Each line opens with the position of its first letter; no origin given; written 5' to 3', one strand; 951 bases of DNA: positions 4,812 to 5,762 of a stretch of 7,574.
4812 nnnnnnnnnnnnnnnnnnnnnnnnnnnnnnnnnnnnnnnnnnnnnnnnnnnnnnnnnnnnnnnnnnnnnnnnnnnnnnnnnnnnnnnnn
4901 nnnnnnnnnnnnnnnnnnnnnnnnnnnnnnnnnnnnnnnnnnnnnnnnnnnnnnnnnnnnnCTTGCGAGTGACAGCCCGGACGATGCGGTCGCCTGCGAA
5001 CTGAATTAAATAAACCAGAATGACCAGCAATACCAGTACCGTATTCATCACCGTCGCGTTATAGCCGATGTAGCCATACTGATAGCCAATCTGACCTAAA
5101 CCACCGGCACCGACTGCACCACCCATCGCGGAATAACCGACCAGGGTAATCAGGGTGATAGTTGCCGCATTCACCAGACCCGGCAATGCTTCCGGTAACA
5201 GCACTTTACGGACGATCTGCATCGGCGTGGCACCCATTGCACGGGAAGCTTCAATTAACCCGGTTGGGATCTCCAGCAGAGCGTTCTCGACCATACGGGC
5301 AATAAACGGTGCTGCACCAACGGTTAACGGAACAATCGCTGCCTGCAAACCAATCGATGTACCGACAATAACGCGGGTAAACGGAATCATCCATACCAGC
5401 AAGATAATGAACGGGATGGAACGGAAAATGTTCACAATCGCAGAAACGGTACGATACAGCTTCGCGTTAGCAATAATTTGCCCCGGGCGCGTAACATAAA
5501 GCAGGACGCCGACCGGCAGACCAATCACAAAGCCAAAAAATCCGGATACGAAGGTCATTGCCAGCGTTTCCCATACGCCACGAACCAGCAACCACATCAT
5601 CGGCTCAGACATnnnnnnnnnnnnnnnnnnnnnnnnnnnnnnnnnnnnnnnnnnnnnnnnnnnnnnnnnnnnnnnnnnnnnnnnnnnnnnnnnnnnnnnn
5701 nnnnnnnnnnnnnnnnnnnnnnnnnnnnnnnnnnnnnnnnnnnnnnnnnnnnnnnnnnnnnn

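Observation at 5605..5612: metN and metI overlap by 8 nt (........)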

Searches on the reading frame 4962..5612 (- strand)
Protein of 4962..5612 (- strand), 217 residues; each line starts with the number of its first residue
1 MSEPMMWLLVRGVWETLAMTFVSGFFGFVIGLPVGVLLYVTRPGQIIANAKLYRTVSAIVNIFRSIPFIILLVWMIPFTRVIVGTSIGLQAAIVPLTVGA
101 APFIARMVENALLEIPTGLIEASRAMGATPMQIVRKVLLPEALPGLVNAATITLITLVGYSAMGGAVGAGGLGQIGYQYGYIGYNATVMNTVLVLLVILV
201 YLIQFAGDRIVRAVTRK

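Call 8: search_protein_families(proteins=[window:4962-5612:-], library=ncbifam)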
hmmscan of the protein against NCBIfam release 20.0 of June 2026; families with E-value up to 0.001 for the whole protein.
window:4962-5612:- (217 aa): 27 families (the best 25 are shown)
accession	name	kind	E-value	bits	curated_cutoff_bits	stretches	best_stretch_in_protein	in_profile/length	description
NF008049.0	PRK10782.1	subfamily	2.2e-136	452.5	212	1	1-217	1-217/217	methionine ABC transporter permease MetI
TIGR01097.1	PhnE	equivalog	1.5e-18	67.2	216.7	1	9-211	57-248/252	phosphonate ABC transporter, permease protein PhnE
TIGR00974.1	3a0107s02c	equivalog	2.1e-11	43.5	193.45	1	12-159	51-199/272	phosphate ABC transporter permease PstA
TIGR02138.1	phosphate_pstC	equivalog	4.2e-11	42.4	196.45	1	12-154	61-217/296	phosphate ABC transporter permease subunit PstC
TIGR03416.1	ABC_choXWV_perm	equivalog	5.8e-11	42.4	363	1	14-174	89-235/267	choline ABC transporter permease subunit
NF008196.0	PRK10952.1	equivalog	1e-10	41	439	1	16-206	149-328/356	glycine betaine/L-proline ABC transporter permease ProW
TIGR03004.1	ectoine_ehuC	equivalog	8.4e-10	38.9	196.95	1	6-205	4-197/214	ectoine/hydroxyectoine ABC transporter permease subunit EhuC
NF007028.0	PRK09494.1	equivalog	6.1e-09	36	303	1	12-204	14-206/219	glutamine ABC transporter permease GlnP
NF011680.0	PRK15100.1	equivalog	7.5e-09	35.8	300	1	8-163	14-162/222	cystine ABC transporter permease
NF040733.1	ABC_perm_U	equivalog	3.8e-08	33.1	295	1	16-216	61-243/251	ABC transporter permease subunit SaoP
TIGR03003.1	ectoine_ehuD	equivalog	1.4e-07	31.6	205.2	1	13-200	13-197/212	ectoine/hydroxyectoine ABC transporter permease subunit EhuD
NF011624.0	PRK15050.1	equivalog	5.2e-07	29.1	247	1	91-160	163-233/297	2-aminoethylphosphonate ABC transporter permease subunit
TIGR02139.1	permease_CysT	equivalog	7.6e-07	29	246.1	1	77-159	123-202/265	sulfate ABC transporter permease subunit CysT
NF011687.0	PRK15107.1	equivalog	7.8e-07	29.2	318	1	4-149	11-157/224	glutamate/aspartate ABC transporter permease GltK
TIGR02141.1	modB_ABC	equivalog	3.7e-06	26.7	182.6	1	88-159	79-150/208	molybdate ABC transporter permease subunit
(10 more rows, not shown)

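Call 14: find_related_loci(query=window:4962-5612:-, collection=genome_contigs, flank=2000)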
Query window:4962-5612:- (217 aa) in genome_contigs; peptide patterns used: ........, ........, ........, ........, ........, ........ (x = any residue, [..] = any of these).
600 stretches matched a pattern (row limit reached: there are more); 570 encode a relative of the query (tblastn E <= 1e-3); the best 80 are kept; 80 distinct loci.
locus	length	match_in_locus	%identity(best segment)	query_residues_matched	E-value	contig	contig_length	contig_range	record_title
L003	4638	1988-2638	100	1-217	1e-137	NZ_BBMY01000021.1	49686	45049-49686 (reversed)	Escherichia albertii NBRC 107761 = DSM 17582 strain NBRC 107761, whole genome shotgun sequence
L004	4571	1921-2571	100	1-217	9e-138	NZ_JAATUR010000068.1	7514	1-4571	Escherichia coli strain SCPM-O-B-8794 68length=7514, whole genome shotgun sequence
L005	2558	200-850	97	1-217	9e-142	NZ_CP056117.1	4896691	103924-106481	Enterobacter cloacae strain DSM 26481 chromosome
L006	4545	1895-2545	97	1-217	3e-135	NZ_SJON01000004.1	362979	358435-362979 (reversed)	Enterobacter quasihormaechei strain WCHEQ120003 4, whole genome shotgun sequence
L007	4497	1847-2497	97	1-217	3e-135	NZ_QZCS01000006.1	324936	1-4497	Enterobacter chuandaensis strain 090028 6, whole genome shotgun sequence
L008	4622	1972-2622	97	1-217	1e-134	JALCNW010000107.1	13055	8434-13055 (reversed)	MAG: Enterobacter sp. isolate UW_MP_ENTER5_1 Ga0455787_01049, whole genome shotgun sequence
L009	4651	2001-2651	97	1-217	2e-134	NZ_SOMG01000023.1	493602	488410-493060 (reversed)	Lelliottia nimipressuralis strain 51 GCID_CRU_0002_NODE_3.ctg_1, whole genome shotgun sequence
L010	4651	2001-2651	96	1-217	9e-135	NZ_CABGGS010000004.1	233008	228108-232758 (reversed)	Klebsiella spallanzanii isolate SB6411, whole genome shotgun sequence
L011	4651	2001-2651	95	1-217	5e-134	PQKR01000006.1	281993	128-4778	Escherichia sp. ESNIH1 NODE_6, whole genome shotgun sequence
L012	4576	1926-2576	95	1-217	3e-134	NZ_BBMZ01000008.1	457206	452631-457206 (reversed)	Pseudescherichia vulneris NBRC 102420, whole genome shotgun sequence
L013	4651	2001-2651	97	1-217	5e-134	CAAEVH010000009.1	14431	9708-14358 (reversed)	MAG TPA_asm: uncultured Raoultella sp., isolate HGM20637, WGS project CAAEVH010000000 data, contig: ERS608581_38_k95_147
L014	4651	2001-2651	96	1-217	5e-134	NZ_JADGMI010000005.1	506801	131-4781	Superficieibacter sp. 1612_C1 1612_C1_5, whole genome shotgun sequence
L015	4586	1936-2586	96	1-217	7e-134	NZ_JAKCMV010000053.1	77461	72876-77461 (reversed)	Enterobacter asburiae strain INSAq146 Aq146_contig_53, whole genome shotgun sequence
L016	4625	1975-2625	96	1-217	9e-134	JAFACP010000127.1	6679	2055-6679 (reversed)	MAG: Proteobacteria bacterium isolate OH_SBB_50 k127_681226, whole genome shotgun sequence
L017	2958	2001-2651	96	1-217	2e-136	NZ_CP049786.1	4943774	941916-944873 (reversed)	Leclercia sp. 29361 chromosome, complete genome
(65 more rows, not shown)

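Call 32: search_dna_similar(query=window:4962-5612:-, collection=plasmids, mode=protein, max_rows=40, rows=spread, max_evalue=1e-20)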
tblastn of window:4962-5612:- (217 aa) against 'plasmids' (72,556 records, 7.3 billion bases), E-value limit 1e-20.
Records with a match: 397; places in all: 451; records where one place covers at least 80% of the query: 143.
Best place of each record, by identity: >=99% 10; 95-99% 3; 80-90% 2; 60-80% 2; <60% 380.
By first word of the organism name: Rhizobium 129; Pantoea 72; Erwinia 18; Azospirillum 14; Shinella 12; Escherichia 10; Deinococcus 10; Agrobacterium 8; Paracoccus 8; Klebsiella 6; and 62 more.
By predicted mobility (MOB-suite, as given by PLSDB): non-mobilizable 315; conjugative 60; mobilizable 22.
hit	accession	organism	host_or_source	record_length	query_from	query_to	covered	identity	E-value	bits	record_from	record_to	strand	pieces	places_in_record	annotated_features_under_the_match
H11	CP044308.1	Escherichia coli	Chicken meat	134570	1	217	100%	100.0%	7e-102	329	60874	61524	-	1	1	metI: methionine ABC transporter permease MetI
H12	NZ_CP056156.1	Enterobacter hormaechei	culture,Wastewater influent sample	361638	1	217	100%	97.2%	8e-100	323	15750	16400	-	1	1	methionine ABC transporter permease MetI | metN: methionine ABC transporter ATP-binding protein MetN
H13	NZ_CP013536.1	Rhizobium phaseoli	Phaseolus vulgaris,Whole ...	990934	1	217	100%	51.6%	5e-40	152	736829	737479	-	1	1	methionine ABC transporter permease | methionine ABC transporter ATP-binding protein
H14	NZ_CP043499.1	Rhizobium grahamii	Prosopis cineraria,pure bacterial ...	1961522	1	217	100%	51.2%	1e-39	151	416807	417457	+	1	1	none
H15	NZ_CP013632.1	Rhizobium sp. N324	Phaseolus vulgaris,Whole ...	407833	1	217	100%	50.7%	3e-39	150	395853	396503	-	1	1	methionine ABC transporter permease | methionine ABC transporter ATP-binding protein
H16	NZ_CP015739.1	Shinella sp. HZN7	-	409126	1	212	98%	50.0%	3e-37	144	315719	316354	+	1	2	methionine ABC transporter permease | ATP-binding cassette domain-containing protein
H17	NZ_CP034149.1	Pantoea agglomerans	whole organism,Poland, Warsaw area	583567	2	217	100%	49.1%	3e-38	147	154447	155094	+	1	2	methionine ABC transporter permease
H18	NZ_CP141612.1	Pantoea agglomerans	cell culture,hydroalcoholic extract of ...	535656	2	217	100%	49.1%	4e-38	147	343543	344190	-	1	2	methionine ABC transporter permease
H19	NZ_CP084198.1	Pantoea agglomerans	Allium cepa,mixed culture,whole plant ...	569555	2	217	100%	49.1%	4e-38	147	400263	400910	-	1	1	methionine ABC transporter permease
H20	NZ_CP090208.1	Pantoea agglomerans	pure culture,Braised chicken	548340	2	217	100%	49.1%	1e-37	145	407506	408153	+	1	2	methionine ABC transporter permease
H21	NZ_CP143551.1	Burkholderia multivorans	Homo sapiens,bronchoalveolar lavage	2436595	9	217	96%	50.2%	9e-37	142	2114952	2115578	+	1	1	none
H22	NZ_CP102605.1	Pantoea sp. SOD02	cell culture,urban freshwater stream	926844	12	217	95%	50.5%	2e-31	127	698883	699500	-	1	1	methionine ABC transporter permease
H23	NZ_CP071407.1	Pantoea deleyi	mushroom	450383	8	217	97%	48.6%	6e-35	137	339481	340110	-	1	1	methionine ABC transporter permease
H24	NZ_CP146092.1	Ralstonia sp. RRA.1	-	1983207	11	212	93%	48.5%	3e-33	132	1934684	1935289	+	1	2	none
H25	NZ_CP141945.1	Novosphingobium sp. RL4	Rheum palmatum L.,Single ...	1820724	41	217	82%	52.5%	8e-27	114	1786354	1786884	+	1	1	none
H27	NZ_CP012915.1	Azospirillum brasilense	Digitaria eriantha,microbe,root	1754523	1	157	72%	53.5%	4e-41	155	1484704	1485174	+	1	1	none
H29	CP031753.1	Cereibacter sphaeroides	cell culture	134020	6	157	70%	54.1%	7e-43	160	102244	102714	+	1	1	ABC transporter permease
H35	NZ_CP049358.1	Deinococcus wulumuqiensis R12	cell culture,soil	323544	4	157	71%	51.9%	2e-31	127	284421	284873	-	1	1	methionine ABC transporter permease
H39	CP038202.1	Paracoccus ferrooxidans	single cell,bioreactor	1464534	4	157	71%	51.3%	2e-38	147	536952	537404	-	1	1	ABC transporter permease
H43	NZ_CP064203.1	Acinetobacter baumannii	Homo sapiens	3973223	1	157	72%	47.8%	6e-36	140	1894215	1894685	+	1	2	none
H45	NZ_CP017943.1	Phyllobacterium zundukense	Oxytropis triphylla,cell culture,root ...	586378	3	157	71%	46.8%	6e-33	132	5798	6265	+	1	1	methionine ABC transporter permease | ATP-binding cassette domain-containing protein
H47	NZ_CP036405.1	Komagataeibacter saccharivorans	whole organism,fruit fly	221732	1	157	72%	44.6%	1e-22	102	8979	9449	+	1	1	methionine ABC transporter permease | ATP-binding cassette domain-containing protein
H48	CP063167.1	Variovorax paradoxus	-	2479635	1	157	72%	42.7%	1e-31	128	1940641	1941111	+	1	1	ABC transporter permease | ATP-binding cassette domain-containing protein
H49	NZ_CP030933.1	Enterococcus gilvus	cow,milk,milk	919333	10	157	68%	43.9%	1e-25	110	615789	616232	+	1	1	methionine ABC transporter permease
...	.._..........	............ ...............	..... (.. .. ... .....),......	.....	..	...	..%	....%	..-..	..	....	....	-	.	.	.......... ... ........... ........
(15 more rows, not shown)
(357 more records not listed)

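Call 33: get_annotated_region(hit=H13, flank=1500)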
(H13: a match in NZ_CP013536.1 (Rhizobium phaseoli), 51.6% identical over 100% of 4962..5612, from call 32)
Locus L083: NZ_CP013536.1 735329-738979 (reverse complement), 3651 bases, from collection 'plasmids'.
description: Rhizobium phaseoli strain R650 plasmid pRphaR650d, complete sequence
organism: Rhizobium phaseoli (NCBI taxid 396)
taxonomy: Bacteria; Pseudomonadota; Alphaproteobacteria; Hyphomicrobiales; Rhizobiaceae; Rhizobium; Rhizobium phaseoli
host: -; source: Phaseolus vulgaris,Whole organism,Legume rhizosphere,legume-root nodule; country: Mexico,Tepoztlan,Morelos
typing (MOB-suite, as given by PLSDB): non-mobilizable
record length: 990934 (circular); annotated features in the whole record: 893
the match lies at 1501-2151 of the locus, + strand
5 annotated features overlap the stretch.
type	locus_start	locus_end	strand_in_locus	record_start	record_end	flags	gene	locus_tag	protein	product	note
CDS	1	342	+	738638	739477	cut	-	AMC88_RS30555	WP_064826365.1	MetQ/NlpA family lipoprotein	-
CDS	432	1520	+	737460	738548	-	-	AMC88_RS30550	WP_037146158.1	methionine ABC transporter ATP-binding protein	GO:0048473 - D-methionine transport [Evidence IEA]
CDS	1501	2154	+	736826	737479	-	-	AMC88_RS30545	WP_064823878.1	methionine ABC transporter permease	GO:0048473 - D-methionine transport [Evidence IEA]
CDS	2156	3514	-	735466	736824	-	-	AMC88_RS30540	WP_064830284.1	LLM class flavin-dependent oxidoreductase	-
CDS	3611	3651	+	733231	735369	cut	scpA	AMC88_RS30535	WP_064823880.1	methylmalonyl-CoA mutase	-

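Call 34: get_annotated_region(hit=H16, flank=1500)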
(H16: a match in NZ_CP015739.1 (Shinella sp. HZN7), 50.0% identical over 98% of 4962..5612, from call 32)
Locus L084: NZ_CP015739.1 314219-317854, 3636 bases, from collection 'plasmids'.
description: Shinella sp. HZN7 plasmid pShin-03, complete sequence
organism: Shinella sp. HZN7 (NCBI taxid 879274)
taxonomy: Bacteria; Pseudomonadota; Alphaproteobacteria; Hyphomicrobiales; Rhizobiaceae; Shinella; Shinella sp. HZN7
host: -; source: -; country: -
typing (MOB-suite, as given by PLSDB): non-mobilizable
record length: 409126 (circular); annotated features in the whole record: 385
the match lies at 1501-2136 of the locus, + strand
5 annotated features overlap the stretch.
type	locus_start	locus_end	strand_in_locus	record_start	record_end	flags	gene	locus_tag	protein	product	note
CDS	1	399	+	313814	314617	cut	-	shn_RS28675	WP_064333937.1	MetQ/NlpA family ABC transporter substrate-binding protein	-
CDS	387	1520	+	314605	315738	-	-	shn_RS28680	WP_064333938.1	ATP-binding cassette domain-containing protein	-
CDS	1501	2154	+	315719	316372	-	-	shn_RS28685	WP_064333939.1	methionine ABC transporter permease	GO:0048473 - D-methionine transport [Evidence IEA]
CDS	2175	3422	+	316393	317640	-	-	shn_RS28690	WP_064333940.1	SfnB family sulfur acquisition oxidoreductase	GO:0006790 - sulfur compound metabolic process [Evidence IEA]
CDS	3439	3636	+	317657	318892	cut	-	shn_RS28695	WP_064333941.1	SfnB family sulfur acquisition oxidoreductase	GO:0006790 - sulfur compound metabolic process [Evidence IEA]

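Call 35: get_annotated_region(hit=H17, flank=1500)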
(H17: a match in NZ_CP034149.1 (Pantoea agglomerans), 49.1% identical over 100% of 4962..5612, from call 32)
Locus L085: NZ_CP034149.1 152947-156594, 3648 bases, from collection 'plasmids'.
description: Pantoea agglomerans strain L15 plasmid pPagL15_1, complete sequence
organism: Pantoea agglomerans (NCBI taxid 549)
taxonomy: Bacteria; Pseudomonadota; Gammaproteobacteria; Enterobacterales; Erwiniaceae; Pantoea; Pantoea agglomerans
host: -; source: whole organism,Poland, Warsaw area; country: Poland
typing (MOB-suite, as given by PLSDB): non-mobilizable; replicon rep_cluster_1232
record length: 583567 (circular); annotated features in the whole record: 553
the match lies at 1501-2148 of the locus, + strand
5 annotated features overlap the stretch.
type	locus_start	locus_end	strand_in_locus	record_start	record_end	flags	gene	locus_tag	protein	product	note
CDS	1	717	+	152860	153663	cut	-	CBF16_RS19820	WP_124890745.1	MetQ/NlpA family ABC transporter substrate-binding protein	-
CDS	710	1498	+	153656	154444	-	-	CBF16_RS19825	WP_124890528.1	ATP-binding cassette domain-containing protein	-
CDS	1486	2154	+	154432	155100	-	-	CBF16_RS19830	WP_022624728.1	methionine ABC transporter permease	GO:0048473 - D-methionine transport [Evidence IEA]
CDS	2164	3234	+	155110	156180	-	-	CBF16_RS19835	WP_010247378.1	iron-containing alcohol dehydrogenase family protein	-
CDS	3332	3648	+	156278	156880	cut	-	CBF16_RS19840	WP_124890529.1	NAD(P)H-dependent oxidoreductase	-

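Call 36: get_annotated_region(hit=H21, flank=1500)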
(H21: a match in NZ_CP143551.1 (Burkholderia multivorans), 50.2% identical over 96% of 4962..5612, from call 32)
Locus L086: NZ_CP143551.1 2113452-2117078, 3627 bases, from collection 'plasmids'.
description: Burkholderia multivorans strain 2023CK-01339 plasmid unnamed1, complete sequence
organism: Burkholderia multivorans (NCBI taxid 87883)
taxonomy: Bacteria; Pseudomonadota; Betaproteobacteria; Burkholderiales; Burkholderiaceae; Burkholderia; Burkholderia multivorans
host: -; source: Homo sapiens,bronchoalveolar lavage; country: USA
typing (MOB-suite, as given by PLSDB): non-mobilizable
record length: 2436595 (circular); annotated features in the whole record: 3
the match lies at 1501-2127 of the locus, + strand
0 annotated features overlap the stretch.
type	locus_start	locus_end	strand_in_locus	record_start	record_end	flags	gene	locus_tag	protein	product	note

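Call 37: get_annotated_region(hit=H29, flank=1500)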
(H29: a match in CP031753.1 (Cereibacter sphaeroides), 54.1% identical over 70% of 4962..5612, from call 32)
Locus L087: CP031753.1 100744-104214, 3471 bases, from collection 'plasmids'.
description: Cereibacter sphaeroides strain EBL0706 plasmid p.B, complete sequence
organism: Cereibacter sphaeroides (NCBI taxid 1063)
taxonomy: Bacteria; Pseudomonadota; Alphaproteobacteria; Rhodobacterales; Paracoccaceae; Cereibacter; Cereibacter sphaeroides
host: -; source: cell culture; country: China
typing (MOB-suite, as given by PLSDB): non-mobilizable; replicon rep_cluster_369
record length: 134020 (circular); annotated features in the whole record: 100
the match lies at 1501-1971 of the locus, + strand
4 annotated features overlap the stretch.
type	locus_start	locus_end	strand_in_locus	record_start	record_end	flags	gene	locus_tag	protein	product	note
CDS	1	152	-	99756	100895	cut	-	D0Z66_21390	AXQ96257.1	PLP-dependent transferase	-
CDS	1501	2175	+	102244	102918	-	-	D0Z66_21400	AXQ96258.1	ABC transporter permease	-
CDS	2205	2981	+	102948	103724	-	-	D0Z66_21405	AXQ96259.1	MetQ/NlpA family ABC transporter substrate-binding protein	-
CDS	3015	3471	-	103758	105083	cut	-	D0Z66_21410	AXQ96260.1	cobyrinate a,c-diamide synthase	-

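Call 38: get_annotated_region(hit=H35, flank=1500)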
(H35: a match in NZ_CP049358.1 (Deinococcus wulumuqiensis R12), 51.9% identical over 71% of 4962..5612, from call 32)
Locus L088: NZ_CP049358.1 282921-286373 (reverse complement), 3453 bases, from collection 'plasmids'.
description: Deinococcus wulumuqiensis R12 plasmid unnamed1, complete sequence
organism: Deinococcus wulumuqiensis R12 (NCBI taxid 1288484)
taxonomy: Bacteria; Deinococcota; Deinococci; Deinococcales; Deinococcaceae; Deinococcus; Deinococcus wulumuqiensis; Deinococcus wulumuqiensis R12
host: -; source: cell culture,soil; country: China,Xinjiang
typing (MOB-suite, as given by PLSDB): non-mobilizable
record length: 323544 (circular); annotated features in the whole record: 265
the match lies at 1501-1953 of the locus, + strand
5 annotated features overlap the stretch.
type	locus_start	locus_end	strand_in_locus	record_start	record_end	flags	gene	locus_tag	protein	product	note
CDS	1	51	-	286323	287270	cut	-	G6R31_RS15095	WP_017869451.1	hypothetical protein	-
CDS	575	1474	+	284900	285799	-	-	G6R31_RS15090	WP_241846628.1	methionine ABC transporter ATP-binding protein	GO:0048473 - D-methionine transport [Evidence IEA]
CDS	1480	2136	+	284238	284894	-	-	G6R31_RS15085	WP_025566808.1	methionine ABC transporter permease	GO:0048473 - D-methionine transport [Evidence IEA]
CDS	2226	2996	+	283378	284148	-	-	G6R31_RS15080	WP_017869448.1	MetQ/NlpA family ABC transporter substrate-binding protein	-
CDS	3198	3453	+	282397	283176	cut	-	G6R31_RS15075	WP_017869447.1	MetQ/NlpA family ABC transporter substrate-binding protein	-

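Call 39: get_annotated_region(hit=H43, flank=1500)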
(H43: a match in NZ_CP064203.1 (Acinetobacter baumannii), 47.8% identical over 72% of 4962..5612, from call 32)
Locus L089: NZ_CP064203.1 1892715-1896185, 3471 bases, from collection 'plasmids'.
description: Acinetobacter baumannii strain X4-300 plasmid unnamed1, complete sequence
organism: Acinetobacter baumannii (NCBI taxid 470)
taxonomy: Bacteria; Pseudomonadota; Gammaproteobacteria; Moraxellales; Moraxellaceae; Acinetobacter; Acinetobacter baumannii
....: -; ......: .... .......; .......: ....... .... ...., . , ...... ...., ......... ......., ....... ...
typing (MOB-suite, as given by PLSDB): conjugative; relaxase MOBP,MOBP; mating-pair formation MPF_T
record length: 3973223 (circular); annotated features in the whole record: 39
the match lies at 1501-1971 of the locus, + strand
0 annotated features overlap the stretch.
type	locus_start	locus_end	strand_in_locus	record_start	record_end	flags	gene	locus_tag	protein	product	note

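Call 40: get_annotated_region(hit=H48, flank=1500)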
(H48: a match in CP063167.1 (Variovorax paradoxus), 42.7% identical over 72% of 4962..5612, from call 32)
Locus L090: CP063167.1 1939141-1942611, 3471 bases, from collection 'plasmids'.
description: Variovorax paradoxus strain VAI-C plasmid unnamed, complete sequence
organism: Variovorax paradoxus (NCBI taxid 34073)
taxonomy: Bacteria; Pseudomonadota; Betaproteobacteria; Burkholderiales; Comamonadaceae; Variovorax; Variovorax paradoxus
host: -; source: -; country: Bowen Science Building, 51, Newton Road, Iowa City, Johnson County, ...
typing (MOB-suite, as given by PLSDB): non-mobilizable
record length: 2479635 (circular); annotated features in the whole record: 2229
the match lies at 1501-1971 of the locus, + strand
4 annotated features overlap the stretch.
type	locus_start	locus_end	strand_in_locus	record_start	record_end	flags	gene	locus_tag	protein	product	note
CDS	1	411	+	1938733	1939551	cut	-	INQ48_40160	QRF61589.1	MetQ/NlpA family lipoprotein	-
CDS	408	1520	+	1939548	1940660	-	-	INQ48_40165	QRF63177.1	ATP-binding cassette domain-containing protein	-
CDS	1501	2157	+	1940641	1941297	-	-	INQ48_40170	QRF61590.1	ABC transporter permease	-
CDS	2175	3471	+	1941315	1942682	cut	-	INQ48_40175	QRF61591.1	acyl-CoA dehydrogenase family protein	-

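Call 41: get_annotated_region(hit=H49, flank=1500)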
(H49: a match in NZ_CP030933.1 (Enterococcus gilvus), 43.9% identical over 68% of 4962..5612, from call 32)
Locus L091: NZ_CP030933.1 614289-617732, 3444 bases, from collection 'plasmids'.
description: Enterococcus gilvus strain CR1 plasmid pCR1A, complete sequence
organism: Enterococcus gilvus (NCBI taxid 160453)
taxonomy: Bacteria; Bacillota; Bacilli; Lactobacillales; Enterococcaceae; Enterococcus; Enterococcus gilvus
host: -; source: cow,milk,milk; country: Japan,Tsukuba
typing (MOB-suite, as given by PLSDB): non-mobilizable
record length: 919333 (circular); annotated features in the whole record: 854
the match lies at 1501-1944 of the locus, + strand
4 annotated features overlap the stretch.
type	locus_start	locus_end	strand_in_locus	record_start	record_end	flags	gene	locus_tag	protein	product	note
CDS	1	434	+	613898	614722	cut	-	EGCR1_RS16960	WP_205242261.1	MetQ/NlpA family ABC transporter substrate-binding protein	-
CDS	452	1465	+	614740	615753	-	-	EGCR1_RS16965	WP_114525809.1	ATP-binding cassette domain-containing protein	-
CDS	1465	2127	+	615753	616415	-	-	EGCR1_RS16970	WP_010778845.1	methionine ABC transporter permease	GO:0048473 - D-methionine transport [Evidence IEA]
CDS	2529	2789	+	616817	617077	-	-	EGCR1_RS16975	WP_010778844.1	type II toxin-antitoxin system RelB/DinJ family antitoxin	GO:0006355 - regulation of DNA-templated transcription [Evidence IEA]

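Call 42: get_annotated_region(hit=H47, flank=1500)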
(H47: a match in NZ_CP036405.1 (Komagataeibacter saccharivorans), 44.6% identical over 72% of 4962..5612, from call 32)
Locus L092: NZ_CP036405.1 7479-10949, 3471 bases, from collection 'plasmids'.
description: Komagataeibacter saccharivorans strain JH1 plasmid p221732, complete sequence
organism: Komagataeibacter saccharivorans (NCBI taxid 265959)
taxonomy: Bacteria; Pseudomonadota; Alphaproteobacteria; Rhodospirillales; Acetobacteraceae; Komagataeibacter; Komagataeibacter saccharivorans
host: -; source: whole organism,fruit fly; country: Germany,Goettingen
typing (MOB-suite, as given by PLSDB): non-mobilizable
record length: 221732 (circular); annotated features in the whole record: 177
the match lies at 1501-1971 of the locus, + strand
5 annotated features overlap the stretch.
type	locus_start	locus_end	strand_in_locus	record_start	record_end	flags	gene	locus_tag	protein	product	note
CDS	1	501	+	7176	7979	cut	-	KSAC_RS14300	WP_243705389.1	MetQ/NlpA family ABC transporter substrate-binding protein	-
CDS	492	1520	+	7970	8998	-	-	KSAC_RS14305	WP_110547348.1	ATP-binding cassette domain-containing protein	-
CDS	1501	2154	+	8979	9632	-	-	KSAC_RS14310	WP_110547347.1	methionine ABC transporter permease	GO:0048473 - D-methionine transport [Evidence IEA]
CDS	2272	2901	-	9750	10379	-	-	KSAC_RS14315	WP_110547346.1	nitroreductase family protein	-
CDS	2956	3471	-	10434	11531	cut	-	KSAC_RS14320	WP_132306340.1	ATP-binding cassette domain-containing protein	-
